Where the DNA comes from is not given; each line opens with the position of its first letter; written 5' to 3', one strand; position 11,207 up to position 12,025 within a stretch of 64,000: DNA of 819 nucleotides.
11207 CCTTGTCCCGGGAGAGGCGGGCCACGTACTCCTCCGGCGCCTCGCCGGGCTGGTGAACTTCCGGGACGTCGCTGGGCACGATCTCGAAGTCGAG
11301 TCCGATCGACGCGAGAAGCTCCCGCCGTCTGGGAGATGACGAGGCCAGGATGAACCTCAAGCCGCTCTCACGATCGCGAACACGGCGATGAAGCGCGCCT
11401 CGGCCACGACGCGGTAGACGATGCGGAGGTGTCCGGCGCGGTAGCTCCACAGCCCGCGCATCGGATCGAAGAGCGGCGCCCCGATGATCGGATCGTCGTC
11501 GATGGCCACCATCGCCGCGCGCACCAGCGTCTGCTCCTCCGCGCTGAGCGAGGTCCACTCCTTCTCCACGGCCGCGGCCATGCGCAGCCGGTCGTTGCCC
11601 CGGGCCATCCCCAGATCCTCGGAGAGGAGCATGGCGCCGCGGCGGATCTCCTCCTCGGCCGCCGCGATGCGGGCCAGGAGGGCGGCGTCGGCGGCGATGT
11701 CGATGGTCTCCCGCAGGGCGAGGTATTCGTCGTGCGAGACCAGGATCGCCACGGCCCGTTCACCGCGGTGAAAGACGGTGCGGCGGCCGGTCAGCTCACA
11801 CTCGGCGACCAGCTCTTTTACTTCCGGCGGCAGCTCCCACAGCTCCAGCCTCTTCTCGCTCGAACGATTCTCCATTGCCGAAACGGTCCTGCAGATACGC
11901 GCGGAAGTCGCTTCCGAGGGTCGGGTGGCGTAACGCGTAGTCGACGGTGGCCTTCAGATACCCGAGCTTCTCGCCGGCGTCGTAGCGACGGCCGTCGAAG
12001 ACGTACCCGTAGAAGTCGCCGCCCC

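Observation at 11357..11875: Antitoxin (Phd/YefM-like) and toxin (ParE/RelE-like) encoded as one continuous ORF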

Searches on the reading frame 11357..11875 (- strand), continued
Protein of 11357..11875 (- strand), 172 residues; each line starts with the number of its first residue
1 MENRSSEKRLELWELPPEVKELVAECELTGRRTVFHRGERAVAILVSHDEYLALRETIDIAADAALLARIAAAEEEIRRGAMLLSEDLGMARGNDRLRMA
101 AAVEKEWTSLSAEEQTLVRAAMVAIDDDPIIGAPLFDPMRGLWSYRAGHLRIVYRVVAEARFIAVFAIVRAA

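Call 41: find_encoding_contigs(protein=P0002, flank=3000, max_places=3)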
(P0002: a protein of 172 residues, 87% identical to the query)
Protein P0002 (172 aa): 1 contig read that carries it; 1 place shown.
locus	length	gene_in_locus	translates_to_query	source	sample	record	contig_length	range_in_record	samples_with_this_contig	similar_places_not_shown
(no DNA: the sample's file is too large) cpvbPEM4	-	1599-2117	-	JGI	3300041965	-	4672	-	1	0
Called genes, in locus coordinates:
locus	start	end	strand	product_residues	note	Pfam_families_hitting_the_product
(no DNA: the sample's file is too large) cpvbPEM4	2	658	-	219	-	?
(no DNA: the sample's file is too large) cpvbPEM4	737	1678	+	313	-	PF12804:NTP_transf_3 (weak), PF00483:NTP_transferase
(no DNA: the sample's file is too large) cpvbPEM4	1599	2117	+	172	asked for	-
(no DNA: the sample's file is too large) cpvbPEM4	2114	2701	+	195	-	PF02545:Maf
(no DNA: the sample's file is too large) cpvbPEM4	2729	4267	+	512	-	PF02470:MlaD, PF28544:Helical_needle (faint), PF27164:Aq_493_lipo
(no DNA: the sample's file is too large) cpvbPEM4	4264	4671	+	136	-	?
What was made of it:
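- An independent JGI contig encodes the same 172-aa fusion, with the same 80-nt galU overlap and 4-nt maf overlap (call 41).
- Tried and rejected: DNA for the P0002 contig could not be fetched, so only its gene coordinates were used (call 41).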

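Call 42: find_encoding_contigs(protein=P0016, flank=3000, max_places=4)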
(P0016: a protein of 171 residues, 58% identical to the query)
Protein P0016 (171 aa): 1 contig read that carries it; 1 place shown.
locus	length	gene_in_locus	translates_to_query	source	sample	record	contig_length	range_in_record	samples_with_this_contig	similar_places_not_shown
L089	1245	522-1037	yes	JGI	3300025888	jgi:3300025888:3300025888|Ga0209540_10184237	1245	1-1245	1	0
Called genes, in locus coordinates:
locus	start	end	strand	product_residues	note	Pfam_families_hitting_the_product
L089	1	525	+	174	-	?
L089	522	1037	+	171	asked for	PF05016:ParE_toxin (faint)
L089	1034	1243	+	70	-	?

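Call 55: predict_structure(alignment_id=A3)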
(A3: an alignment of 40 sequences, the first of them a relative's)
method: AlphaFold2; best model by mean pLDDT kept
length: 147 residues; sequences in the alignment: 40
mean_pLDDT: 88.4   pTM: 0.74
mean pLDDT of the five models: 88.4, 85.9, 85.3, 85.1, 80.1
residues with pLDDT >= 90: 79; 70-90: 61; 50-70: 6; < 50: 1
segments of 3 or more residues with pLDDT < 50: none
pLDDT, mean of each block of 10 residues (from residue 1): 85 89 85 92 87 91 91 88 85 87 92 93 92 91 74
secondary structure, 60 per line:
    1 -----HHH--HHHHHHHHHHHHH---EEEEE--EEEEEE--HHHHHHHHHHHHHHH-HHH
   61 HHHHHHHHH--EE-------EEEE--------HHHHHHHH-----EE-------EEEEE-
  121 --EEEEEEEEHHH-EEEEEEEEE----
elements in order: H11-23 E27-31 E34-39 H42-56 H58-69 E81-84 H93-100 E115-119 E123-130 E135-143

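Call 60: search_protein_families(library=pfam, proteins=[L053:5839-7218:+, L053:6463-7407:-, L053:7723-8184:-, L026:3669-4040:-, L026:4043-4537:-], max_evalue=0.001)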
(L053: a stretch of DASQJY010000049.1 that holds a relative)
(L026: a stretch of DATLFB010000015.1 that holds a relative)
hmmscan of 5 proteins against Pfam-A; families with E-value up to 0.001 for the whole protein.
L053:5839-7218:+ (459 aa): 1 family
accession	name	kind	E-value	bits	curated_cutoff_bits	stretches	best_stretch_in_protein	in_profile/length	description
PF01797.21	Y1_Tnp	-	2.2e-07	31.4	23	1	126-233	7-119/121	Transposase IS200 like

L053:6463-7407:- (314 aa): 0 families

L053:7723-8184:- (153 aa): 3 families
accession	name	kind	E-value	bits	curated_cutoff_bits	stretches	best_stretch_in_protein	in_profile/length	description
PF01381.28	HTH_3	-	3.7e-12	46.5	23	1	8-57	1-51/55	Helix-turn-helix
PF13560.12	HTH_31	-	1.9e-08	34.9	27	1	6-51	4-51/64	Helix-turn-helix domain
PF13443.12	HTH_26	-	0.00043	20.9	22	1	8-56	2-52/63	Cro/C1-type HTH DNA-binding domain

L026:3669-4040:- (123 aa): 0 families

L026:4043-4537:- (164 aa): 0 families

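Call 62: search_protein_families(library=padloc, proteins=[window:11357-11875:-], max_evalue=1)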
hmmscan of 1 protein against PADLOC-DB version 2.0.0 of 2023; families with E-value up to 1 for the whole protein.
window:11357-11875:- (172 aa): 0 families
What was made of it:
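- There is no PADLOC defence hit (call 62).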

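Call 63: search_protein_families(library=pfam, alignment_id=A1, max_evalue=0.01)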
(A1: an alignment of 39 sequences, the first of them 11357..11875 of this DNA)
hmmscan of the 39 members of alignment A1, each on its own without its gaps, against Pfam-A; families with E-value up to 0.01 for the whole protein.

A. member 1, window:11357-11875:- (172 aa): 2 families
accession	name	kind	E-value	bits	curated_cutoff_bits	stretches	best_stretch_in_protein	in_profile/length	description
PF05016.21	ParE_toxin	-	0.00011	23.1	23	1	117-170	31-84/89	ParE toxin of type II toxin-antitoxin system, parDE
PF02604.26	PhdYeFM_antitox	-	0.00039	20.6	29.8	1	19-79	13-73/74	Antitoxin Phd_YefM, type II toxin-antitoxin system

B. families by the number of members that match (of 39 scanned): 3 families
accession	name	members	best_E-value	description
PF02604.26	PhdYeFM_antitox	37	2.5e-09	Antitoxin Phd_YefM, type II toxin-antitoxin system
PF05016.21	ParE_toxin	37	1.2e-07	ParE toxin of type II toxin-antitoxin system, parDE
PF05973.20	Gp49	1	0.0018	Phage derived protein Gp49-like (DUF891)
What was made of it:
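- On Type II RelBE/YefM-type toxin-antitoxin module: However, 37 of 39 family members hit PF02604 (call 63).
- Checked: 37 of 39 full-length homologues hit both Pfam families, with best E-values 2.5e-9 and 1.2e-7 (call 63).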

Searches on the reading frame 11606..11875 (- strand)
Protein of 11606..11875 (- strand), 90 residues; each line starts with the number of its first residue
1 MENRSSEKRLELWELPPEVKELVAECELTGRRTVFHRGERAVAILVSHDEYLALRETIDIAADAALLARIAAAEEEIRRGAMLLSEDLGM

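Call 36: search_protein_families(library=pfam, proteins=[window:11606-11875:-], max_evalue=0.01)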
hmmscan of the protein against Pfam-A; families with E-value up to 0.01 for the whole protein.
window:11606-11875:- (90 aa): 1 family
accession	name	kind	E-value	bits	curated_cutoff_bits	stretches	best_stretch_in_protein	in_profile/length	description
PF02604.26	PhdYeFM_antitox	-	9.8e-05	22.5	29.8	1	19-80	13-74/74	Antitoxin Phd_YefM, type II toxin-antitoxin system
